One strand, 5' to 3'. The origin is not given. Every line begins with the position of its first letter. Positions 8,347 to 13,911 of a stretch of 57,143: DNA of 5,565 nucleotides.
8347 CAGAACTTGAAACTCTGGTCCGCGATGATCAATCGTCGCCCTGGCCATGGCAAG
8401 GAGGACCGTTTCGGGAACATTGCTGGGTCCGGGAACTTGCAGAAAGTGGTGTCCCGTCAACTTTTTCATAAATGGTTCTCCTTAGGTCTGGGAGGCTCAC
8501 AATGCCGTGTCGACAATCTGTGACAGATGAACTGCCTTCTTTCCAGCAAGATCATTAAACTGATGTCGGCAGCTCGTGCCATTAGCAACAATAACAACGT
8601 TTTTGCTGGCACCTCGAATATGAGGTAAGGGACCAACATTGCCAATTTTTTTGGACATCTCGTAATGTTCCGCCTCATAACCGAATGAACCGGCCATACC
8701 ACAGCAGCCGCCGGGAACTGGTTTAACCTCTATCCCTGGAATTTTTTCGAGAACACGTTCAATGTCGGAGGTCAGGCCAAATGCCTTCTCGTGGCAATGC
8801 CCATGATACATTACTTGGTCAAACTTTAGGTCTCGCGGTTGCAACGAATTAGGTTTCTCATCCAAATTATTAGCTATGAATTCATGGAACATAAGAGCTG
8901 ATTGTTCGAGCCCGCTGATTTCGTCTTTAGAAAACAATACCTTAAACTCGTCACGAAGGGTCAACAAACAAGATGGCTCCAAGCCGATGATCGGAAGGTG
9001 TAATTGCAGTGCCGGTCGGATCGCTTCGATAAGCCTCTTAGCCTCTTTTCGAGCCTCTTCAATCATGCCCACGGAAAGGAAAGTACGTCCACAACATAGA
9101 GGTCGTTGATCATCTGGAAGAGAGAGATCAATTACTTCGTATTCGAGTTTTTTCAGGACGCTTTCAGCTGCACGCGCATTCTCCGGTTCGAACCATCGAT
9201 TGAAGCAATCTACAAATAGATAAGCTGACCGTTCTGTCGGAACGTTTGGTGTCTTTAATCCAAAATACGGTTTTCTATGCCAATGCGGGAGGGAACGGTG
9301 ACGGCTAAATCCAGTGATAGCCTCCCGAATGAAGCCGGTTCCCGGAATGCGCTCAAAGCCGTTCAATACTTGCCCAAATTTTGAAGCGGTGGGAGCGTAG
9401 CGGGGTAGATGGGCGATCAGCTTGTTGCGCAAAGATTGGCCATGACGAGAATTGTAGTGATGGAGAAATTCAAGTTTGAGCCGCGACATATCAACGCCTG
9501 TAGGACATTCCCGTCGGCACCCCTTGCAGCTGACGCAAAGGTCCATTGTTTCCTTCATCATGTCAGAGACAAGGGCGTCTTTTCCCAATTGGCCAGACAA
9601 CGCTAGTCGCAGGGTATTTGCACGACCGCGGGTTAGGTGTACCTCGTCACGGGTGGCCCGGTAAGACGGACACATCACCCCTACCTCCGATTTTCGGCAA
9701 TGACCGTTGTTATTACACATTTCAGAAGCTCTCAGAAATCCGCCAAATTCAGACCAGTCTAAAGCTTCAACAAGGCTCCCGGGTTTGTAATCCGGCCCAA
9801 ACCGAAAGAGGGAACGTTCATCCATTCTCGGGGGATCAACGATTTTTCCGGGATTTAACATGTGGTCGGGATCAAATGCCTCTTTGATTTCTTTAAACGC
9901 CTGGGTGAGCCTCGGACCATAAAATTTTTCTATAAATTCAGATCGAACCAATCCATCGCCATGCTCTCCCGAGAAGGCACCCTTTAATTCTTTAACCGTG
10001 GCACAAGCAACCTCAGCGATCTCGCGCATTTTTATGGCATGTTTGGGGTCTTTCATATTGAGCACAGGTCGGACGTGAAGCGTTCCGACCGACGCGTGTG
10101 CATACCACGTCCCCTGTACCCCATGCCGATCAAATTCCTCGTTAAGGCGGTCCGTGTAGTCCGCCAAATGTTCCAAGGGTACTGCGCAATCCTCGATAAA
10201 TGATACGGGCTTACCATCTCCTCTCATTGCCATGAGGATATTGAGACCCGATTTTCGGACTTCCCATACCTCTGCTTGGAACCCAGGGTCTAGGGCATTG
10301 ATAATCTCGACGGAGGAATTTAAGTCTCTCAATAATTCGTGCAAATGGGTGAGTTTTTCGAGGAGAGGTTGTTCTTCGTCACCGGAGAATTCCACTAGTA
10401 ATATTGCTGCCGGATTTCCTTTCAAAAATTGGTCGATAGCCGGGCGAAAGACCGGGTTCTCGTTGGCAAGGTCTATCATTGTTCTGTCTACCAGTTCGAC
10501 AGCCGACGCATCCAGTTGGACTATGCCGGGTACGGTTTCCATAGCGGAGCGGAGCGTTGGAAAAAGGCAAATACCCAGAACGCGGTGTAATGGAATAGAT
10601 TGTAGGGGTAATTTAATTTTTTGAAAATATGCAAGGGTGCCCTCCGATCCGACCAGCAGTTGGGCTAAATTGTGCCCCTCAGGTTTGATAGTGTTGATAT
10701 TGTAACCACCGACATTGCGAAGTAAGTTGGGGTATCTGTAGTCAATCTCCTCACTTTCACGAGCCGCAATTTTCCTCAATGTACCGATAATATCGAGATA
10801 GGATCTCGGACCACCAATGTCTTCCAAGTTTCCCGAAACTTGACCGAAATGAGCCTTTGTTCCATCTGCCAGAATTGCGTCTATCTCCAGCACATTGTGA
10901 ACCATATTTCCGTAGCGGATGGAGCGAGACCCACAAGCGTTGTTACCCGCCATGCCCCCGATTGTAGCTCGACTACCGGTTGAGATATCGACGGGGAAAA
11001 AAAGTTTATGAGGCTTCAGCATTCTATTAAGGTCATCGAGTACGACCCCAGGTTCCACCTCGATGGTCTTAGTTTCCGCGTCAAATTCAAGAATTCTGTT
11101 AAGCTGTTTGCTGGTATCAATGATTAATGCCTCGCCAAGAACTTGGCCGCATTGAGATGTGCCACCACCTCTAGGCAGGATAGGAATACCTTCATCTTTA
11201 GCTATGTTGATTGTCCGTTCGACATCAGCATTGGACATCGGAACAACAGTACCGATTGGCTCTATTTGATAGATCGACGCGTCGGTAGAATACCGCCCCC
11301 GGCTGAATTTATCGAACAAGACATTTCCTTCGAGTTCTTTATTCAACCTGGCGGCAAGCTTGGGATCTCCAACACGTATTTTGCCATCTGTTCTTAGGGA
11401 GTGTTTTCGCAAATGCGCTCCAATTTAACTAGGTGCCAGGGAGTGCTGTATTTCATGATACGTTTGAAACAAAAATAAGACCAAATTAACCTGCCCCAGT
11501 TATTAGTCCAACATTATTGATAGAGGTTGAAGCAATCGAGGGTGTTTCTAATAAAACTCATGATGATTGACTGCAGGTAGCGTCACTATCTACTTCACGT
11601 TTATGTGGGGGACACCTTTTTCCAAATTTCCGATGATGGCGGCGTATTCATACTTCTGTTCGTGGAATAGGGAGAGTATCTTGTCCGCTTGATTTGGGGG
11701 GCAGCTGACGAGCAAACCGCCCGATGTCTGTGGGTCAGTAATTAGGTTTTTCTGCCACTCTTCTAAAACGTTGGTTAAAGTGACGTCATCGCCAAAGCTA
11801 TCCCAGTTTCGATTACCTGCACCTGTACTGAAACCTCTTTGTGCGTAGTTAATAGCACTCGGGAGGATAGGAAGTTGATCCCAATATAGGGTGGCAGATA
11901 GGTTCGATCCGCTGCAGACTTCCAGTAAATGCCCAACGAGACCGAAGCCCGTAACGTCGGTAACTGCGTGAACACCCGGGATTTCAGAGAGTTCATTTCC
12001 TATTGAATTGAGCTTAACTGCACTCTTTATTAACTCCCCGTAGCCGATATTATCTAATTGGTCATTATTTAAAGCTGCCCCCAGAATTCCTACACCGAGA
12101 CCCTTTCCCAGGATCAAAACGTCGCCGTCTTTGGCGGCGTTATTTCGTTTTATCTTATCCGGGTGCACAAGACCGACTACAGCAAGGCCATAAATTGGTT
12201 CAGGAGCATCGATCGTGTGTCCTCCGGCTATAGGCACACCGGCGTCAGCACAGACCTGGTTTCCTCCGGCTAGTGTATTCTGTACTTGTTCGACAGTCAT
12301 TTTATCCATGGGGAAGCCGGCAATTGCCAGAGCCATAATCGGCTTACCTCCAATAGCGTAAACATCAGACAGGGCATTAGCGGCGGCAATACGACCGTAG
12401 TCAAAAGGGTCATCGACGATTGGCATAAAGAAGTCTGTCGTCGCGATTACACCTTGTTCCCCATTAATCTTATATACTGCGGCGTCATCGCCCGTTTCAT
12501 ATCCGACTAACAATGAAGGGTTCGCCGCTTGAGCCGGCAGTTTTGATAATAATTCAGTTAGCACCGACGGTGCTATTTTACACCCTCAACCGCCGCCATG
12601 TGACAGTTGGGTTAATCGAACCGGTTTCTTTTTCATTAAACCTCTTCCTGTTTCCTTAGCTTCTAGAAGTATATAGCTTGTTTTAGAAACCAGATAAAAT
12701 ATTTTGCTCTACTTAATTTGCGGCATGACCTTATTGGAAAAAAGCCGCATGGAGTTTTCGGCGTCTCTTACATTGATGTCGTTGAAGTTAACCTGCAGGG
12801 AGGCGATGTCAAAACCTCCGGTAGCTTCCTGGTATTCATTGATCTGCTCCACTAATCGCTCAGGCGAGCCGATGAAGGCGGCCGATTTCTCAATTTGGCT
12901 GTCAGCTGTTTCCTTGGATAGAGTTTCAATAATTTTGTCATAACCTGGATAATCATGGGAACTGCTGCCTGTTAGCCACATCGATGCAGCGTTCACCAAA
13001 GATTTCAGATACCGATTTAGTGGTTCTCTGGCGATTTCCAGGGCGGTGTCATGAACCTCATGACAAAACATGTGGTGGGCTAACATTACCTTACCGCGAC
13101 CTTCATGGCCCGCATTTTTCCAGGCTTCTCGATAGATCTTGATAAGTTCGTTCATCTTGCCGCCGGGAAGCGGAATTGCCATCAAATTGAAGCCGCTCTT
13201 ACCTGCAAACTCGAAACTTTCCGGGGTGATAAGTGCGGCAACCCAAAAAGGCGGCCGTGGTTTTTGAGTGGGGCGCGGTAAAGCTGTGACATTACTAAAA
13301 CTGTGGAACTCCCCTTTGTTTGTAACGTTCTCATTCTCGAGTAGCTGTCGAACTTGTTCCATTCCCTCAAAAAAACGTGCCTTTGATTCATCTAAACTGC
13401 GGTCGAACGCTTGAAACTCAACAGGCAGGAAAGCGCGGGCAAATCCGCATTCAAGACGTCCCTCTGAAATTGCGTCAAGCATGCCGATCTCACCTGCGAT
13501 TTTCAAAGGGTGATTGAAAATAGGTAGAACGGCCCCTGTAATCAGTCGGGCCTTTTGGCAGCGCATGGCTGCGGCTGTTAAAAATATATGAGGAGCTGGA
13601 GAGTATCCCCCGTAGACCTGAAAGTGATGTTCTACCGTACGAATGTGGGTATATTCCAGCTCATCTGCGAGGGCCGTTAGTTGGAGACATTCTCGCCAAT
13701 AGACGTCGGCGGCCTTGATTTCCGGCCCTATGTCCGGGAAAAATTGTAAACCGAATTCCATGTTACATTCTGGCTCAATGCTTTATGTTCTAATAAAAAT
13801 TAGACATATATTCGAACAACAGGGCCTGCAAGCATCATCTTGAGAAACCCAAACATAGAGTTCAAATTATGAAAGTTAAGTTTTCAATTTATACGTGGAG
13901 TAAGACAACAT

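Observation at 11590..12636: selD is a selenoprotein whose N-terminus is hidden behind an in-frame TGA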

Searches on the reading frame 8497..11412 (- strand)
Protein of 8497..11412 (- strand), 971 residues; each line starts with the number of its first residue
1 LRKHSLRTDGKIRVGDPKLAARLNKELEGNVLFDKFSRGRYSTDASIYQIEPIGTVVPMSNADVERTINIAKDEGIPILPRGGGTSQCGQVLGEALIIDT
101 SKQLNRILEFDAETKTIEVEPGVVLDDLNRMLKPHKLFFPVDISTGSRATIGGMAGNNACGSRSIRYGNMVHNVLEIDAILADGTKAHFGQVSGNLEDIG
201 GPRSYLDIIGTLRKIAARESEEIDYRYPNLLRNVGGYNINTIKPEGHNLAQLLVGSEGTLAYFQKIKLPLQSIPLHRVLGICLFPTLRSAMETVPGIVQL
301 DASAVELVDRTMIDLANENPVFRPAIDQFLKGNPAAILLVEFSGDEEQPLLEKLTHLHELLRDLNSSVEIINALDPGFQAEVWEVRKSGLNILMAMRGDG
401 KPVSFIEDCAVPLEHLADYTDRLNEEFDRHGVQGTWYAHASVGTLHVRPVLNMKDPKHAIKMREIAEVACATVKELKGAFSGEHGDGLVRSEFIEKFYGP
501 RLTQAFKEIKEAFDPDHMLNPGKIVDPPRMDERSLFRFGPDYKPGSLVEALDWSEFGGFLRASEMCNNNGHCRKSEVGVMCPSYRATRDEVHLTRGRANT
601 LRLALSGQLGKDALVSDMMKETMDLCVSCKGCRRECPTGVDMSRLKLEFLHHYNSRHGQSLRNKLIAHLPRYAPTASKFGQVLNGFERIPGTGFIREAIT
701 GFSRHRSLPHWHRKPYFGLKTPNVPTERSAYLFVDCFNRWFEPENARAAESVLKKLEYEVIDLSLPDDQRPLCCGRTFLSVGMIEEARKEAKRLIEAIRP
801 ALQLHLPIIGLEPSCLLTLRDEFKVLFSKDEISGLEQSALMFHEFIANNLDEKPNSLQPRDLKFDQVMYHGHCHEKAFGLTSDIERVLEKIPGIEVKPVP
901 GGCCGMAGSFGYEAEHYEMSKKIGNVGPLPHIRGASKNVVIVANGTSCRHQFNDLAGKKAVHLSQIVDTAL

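Call 7: search_protein_families(library=ncbifam, proteins=[window:8497-11412:-])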
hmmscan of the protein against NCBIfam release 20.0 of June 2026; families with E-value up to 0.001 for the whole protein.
window:8497-11412:- (971 aa): 12 families
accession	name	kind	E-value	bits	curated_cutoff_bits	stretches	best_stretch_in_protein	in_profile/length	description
NF049975.1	2HglutDHaseYdiJ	equivalog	4.4e-165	551.1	1350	2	24-603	24-616/1018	D-2-hydroxyglutarate dehydrogenase YdiJ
TIGR00387.1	glcD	equivalog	3.3e-57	194.2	567.9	2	244-523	144-413/413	glycolate oxidase subunit GlcD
NF008369.0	PRK11168.1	equivalog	1.9e-56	191.7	278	1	618-971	52-399/401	anaerobic glycerol-3-phosphate dehydrogenase subunit C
TIGR03379.1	glycerol3P_GlpC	equivalog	3.3e-36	124.9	279.9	1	617-965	45-390/397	anaerobic glycerol-3-phosphate dehydrogenase subunit GlpC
NF008408.0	PRK11230.1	equivalog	5.1e-32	111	897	2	31-190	34-195/499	glycolate oxidase subunit GlcD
NF045670.1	quin_L_LdhH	equivalog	1.9e-25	89.2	800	1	617-952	347-685/706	L-lactate dehydrogenase (quinone) large subunit LdhH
NF008434.0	PRK11274.1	equivalog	2.1e-18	66.4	333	1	578-971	32-407/409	glycolate oxidase subunit GlcF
NF053785.1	DcplphribOxDprE1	equivalog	1.9e-11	43.9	500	1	78-185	40-146/449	decaprenylphosphoryl-beta-D-ribose oxidase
NF004898.0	PRK06259.1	equivalog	6.6e-11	41.5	385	1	615-926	177-439/488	fumarate reductase (CoM/CoB) subunit TfrB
NF008439.0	PRK11282.1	equivalog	9.3e-09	34.6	284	1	63-191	10-139/358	glycolate oxidase subunit GlcE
TIGR01678.1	FAD_lactone_ox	subfamily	2.9e-08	33.1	396.8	1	41-185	4-145/438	sugar 1,4-lactone oxidase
TIGR01677.1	pln_FAD_oxido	subfamily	0.00043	18.9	383.1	1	92-180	80-167/560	FAD-dependent oxidoreductase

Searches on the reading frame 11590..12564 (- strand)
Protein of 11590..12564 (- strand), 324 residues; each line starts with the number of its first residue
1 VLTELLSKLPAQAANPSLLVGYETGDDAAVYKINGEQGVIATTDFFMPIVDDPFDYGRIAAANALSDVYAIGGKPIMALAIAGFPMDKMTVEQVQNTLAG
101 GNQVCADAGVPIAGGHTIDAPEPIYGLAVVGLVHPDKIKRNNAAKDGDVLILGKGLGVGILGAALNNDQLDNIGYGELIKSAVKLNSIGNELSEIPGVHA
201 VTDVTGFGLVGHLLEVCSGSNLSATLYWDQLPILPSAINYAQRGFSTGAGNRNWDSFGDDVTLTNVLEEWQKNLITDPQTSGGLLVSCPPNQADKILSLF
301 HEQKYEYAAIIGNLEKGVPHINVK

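Call 12: find_encoding_contigs(protein=window:11590-12564:-, flank=10000, max_places=6)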
Protein window:11590-12564:- (324 aa): 11 contigs read that carry it; 6 places shown.
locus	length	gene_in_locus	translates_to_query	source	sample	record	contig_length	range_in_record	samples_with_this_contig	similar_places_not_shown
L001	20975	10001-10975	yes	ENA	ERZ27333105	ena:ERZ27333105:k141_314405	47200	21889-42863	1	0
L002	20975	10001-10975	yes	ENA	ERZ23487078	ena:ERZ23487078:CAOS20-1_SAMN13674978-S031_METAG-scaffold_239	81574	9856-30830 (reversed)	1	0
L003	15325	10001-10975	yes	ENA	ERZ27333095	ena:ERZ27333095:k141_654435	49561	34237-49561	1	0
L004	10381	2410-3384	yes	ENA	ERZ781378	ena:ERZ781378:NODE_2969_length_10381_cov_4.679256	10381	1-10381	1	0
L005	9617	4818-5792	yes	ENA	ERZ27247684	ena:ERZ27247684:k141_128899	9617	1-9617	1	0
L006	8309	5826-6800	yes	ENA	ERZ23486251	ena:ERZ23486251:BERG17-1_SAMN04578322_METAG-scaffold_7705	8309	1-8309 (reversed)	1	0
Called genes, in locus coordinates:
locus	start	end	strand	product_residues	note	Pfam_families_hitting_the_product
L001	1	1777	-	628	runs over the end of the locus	PF01541:GIY-YIG, PF27096:UvrC_M, PF02151:UVR, PF22920:UvrC_RNaseH, PF08459:UvrC_RNaseH_dom, PF12826:HHH_2, PF14520:HHH_5 (weak)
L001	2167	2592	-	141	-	PF02152:FolB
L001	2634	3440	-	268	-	PF00106:adh_short, PF08659:KR, PF13561:adh_short_C2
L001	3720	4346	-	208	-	PF03741:TerC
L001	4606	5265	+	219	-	PF01841:Transglut_core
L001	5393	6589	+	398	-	PF02771:Acyl-CoA_dh_N, PF02770:Acyl-CoA_dh_M, PF00441:Acyl-CoA_dh_1, PF08028:Acyl-CoA_dh_2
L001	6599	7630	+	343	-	PF08240:ADH_N, PF00107:ADH_zinc_N, PF13602:ADH_zinc_N_2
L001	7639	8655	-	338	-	PF08240:ADH_N, PF16912:Glu_dehyd_C, PF00107:ADH_zinc_N, PF13602:ADH_zinc_N_2 (weak)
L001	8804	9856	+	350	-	PF00296:Bac_luciferase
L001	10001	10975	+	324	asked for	PF00586:AIRS, PF02769:AIRS_C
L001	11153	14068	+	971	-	PF01565:FAD_binding_4, PF02913:FAD-oxidase_C, PF13183:Fer4_8, PF13534:Fer4_17 (weak), PF02754:CCG (faint)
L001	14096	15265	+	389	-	PF00266:Aminotran_5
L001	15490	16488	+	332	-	PF00005:ABC_tran, PF13304:AAA_21, PF08352:oligo_HPY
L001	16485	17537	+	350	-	PF00005:ABC_tran, PF08352:oligo_HPY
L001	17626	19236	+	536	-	PF00496:SBP_bac_5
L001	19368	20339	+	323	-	PF19300:BPD_transp_1_N (weak), PF00528:BPD_transp_1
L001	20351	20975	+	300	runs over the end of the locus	PF12911:OppC_N (weak), PF00528:BPD_transp_1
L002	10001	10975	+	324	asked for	PF00586:AIRS, PF02769:AIRS_C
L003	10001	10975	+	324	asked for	PF00586:AIRS, PF02769:AIRS_C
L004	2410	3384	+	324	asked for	PF00586:AIRS, PF02769:AIRS_C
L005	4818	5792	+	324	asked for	PF00586:AIRS, PF02769:AIRS_C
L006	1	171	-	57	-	?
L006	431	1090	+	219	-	PF01841:Transglut_core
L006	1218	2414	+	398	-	PF02771:Acyl-CoA_dh_N, PF02770:Acyl-CoA_dh_M, PF00441:Acyl-CoA_dh_1, PF08028:Acyl-CoA_dh_2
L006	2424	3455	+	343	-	PF08240:ADH_N, PF00107:ADH_zinc_N, PF13602:ADH_zinc_N_2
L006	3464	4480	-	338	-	PF08240:ADH_N, PF16912:Glu_dehyd_C, PF00107:ADH_zinc_N, PF13602:ADH_zinc_N_2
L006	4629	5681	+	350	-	PF00296:Bac_luciferase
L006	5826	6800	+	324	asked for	PF00586:AIRS, PF02769:AIRS_C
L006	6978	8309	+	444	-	?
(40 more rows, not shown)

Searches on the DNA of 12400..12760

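Call 10: search_rna_families(source=window, start=12400, end=12760, threshold=evalue, max_evalue=10, show_alignments=3)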
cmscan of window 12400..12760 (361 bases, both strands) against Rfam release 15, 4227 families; matches with E-value up to 10: 1.
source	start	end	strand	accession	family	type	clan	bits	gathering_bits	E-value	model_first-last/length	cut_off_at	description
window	12512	12585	+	RF02077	STnc220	Gene; sRNA;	-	17.9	60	1.9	1-79/79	no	Salmonella enterica sRNA STnc220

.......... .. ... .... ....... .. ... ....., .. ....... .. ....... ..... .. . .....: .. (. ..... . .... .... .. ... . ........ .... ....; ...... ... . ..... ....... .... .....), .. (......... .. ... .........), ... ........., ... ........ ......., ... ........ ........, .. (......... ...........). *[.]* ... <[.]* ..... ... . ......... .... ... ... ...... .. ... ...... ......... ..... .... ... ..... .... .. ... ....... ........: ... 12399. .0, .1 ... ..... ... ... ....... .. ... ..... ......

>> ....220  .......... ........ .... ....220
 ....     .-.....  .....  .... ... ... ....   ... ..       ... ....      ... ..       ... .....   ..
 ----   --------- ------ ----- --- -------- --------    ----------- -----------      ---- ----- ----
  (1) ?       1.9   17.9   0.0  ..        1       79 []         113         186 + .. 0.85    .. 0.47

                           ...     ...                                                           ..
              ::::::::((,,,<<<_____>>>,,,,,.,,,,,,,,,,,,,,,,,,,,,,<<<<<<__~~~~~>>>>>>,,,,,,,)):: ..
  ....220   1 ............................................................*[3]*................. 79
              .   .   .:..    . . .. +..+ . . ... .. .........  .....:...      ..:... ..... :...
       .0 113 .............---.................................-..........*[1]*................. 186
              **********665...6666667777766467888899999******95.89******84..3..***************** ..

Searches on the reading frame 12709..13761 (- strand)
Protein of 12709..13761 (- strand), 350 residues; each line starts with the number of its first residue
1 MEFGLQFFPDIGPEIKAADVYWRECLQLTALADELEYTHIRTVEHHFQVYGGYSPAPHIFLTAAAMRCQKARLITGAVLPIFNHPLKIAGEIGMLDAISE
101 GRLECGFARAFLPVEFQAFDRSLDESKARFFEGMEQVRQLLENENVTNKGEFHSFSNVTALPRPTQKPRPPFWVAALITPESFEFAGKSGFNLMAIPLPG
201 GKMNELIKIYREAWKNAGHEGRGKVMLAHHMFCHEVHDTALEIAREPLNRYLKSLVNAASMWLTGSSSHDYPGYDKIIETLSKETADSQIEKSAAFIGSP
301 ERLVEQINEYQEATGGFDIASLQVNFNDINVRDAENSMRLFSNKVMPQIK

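Call 7: search_protein_families(library=ncbifam, proteins=[window:12709-13761:-])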
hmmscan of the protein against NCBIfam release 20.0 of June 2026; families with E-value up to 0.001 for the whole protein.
window:12709-13761:- (350 aa): 23 families
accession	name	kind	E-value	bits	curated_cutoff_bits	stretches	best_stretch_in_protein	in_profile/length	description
TIGR04020.1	seco_metab_LLM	subfamily_domain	4e-46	157.7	244.45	1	3-313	1-312/341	MupA/Atu3671 family FMN-dependent luciferase-like monooxygenase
TIGR03858.1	LLM_2I7G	subfamily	5.4e-26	91.4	462.25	1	20-350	23-337/337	Atu2307/SP_0267 family LLM class monooxygenase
TIGR03619.1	F420_Rv2161c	subfamily_domain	1e-25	90.8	166.9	1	29-227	4-215/247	TIGR03619 family F420-dependent LLM class oxidoreductase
TIGR03558.1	oxido_grp_1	subfamily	5.9e-24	84.9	166.95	1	23-315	20-299/325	MsnO8 family LLM class oxidoreductase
TIGR04027.1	LLM_KPN_01858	hypoth_equivalog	6.1e-20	71.4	412.9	1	6-349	4-325/326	putative FMN-dependent luciferase-like monooxygenase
NF052254.1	luciferase_Alph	exception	8.9e-20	71.2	600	1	2-350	2-351/354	luciferase subunit alpha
TIGR04036.1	LLM_CE1758_fam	subfamily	1e-18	67.3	479.1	1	25-242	30-250/355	CE1758 family FMN-dependent luciferase-like monooxygenase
TIGR03560.1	F420_Rv1855c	subfamily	2.4e-17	63.5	231.4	1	21-175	11-173/227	TIGR03560 family F420-dependent LLM class oxidoreductase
TIGR03621.1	F420_MSMEG_2516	subfamily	2.6e-14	53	213.15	1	54-175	39-156/295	TIGR03621 family F420-dependent LLM class oxidoreductase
TIGR03571.1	lucif_BA3436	subfamily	1.3e-13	51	303.9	1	56-215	68-226/304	TIGR03571 family LLM class oxidoreductase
NF052255.1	luciferase_Beta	exception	7.4e-13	48.2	500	1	1-257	1-254/325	luciferase subunit beta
TIGR04021.1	LLM_DMSO2_sfnG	equivalog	4.2e-11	42.8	382.95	1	60-320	66-323/350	dimethylsulfone monooxygenase SfnG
NF002619.0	PRK02271.1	equivalog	1.5e-07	31.1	276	1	25-176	16-158/329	5,10-methylenetetrahydromethanopterin reductase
TIGR03854.1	F420_MSMEG_3544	hypoth_equivalog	5.2e-07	29.3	295.6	1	27-167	14-154/290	TIGR03854 family LLM class F420-dependent oxidoreductase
TIGR03885.1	flavin_revert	hypoth_equivalog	1e-06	28.2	398.7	1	124-349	117-315/315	TIGR03885 family FMN-dependent LLM class oxidoreductase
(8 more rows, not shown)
